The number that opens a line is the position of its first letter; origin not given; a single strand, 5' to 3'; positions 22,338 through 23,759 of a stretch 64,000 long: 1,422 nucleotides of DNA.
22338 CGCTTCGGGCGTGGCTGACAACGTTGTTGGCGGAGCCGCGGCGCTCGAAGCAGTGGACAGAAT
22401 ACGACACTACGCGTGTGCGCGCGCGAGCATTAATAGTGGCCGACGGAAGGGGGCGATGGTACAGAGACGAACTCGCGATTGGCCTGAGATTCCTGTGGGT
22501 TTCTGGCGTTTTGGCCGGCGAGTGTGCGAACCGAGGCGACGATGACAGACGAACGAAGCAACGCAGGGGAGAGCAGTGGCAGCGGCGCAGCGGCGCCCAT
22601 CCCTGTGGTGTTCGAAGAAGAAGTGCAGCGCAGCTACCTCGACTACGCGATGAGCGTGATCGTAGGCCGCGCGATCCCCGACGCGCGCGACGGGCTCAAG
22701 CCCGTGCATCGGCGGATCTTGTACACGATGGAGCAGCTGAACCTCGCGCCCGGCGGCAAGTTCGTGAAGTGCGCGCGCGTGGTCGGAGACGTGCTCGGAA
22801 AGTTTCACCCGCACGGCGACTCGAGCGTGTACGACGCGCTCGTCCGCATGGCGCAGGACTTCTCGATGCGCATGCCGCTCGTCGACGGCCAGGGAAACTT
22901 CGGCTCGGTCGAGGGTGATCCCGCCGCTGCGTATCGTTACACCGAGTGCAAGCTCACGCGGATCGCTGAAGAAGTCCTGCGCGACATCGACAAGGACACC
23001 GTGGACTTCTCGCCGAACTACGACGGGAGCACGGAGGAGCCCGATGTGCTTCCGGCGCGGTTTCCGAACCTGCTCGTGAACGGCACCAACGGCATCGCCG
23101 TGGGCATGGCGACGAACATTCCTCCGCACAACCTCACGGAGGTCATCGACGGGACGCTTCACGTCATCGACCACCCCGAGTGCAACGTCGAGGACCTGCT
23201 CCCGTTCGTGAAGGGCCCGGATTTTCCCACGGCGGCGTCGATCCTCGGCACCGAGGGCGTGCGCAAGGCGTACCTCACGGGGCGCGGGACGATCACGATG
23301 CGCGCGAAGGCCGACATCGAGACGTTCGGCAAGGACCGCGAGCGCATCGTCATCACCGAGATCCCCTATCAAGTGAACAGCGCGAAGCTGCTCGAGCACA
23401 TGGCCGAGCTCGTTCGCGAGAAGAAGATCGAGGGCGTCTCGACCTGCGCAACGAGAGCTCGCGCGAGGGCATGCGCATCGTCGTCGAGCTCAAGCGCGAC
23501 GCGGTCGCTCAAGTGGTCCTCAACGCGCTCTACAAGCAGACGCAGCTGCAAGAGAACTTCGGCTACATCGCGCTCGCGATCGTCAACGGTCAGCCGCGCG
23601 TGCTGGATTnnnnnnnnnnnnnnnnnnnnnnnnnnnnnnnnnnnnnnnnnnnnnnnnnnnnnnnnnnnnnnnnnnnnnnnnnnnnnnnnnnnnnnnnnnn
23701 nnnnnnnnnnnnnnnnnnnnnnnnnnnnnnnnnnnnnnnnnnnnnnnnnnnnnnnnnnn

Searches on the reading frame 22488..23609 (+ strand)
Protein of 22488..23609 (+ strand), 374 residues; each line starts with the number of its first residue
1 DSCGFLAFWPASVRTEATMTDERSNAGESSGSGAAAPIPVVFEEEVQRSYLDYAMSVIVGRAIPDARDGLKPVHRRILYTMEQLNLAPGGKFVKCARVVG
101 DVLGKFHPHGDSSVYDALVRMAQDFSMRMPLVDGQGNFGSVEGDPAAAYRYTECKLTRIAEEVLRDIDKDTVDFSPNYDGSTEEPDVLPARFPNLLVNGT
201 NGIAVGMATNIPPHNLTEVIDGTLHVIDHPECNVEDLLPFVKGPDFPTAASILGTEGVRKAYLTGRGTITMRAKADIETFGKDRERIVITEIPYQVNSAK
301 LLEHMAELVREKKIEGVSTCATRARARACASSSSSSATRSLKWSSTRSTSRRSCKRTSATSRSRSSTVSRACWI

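Call 55: search_protein_families(library=pfam, proteins=[window:22488-23609:+], max_evalue=0.001)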
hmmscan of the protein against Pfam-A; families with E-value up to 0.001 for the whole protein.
window:22488-23609:+ (374 aa): 1 family
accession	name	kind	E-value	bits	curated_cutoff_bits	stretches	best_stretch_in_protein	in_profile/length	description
PF00521.26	DNA_topoisoIV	-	5.2e-115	385.2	31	1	61-321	1-254/432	DNA gyrase/topoisomerase IV, subunit A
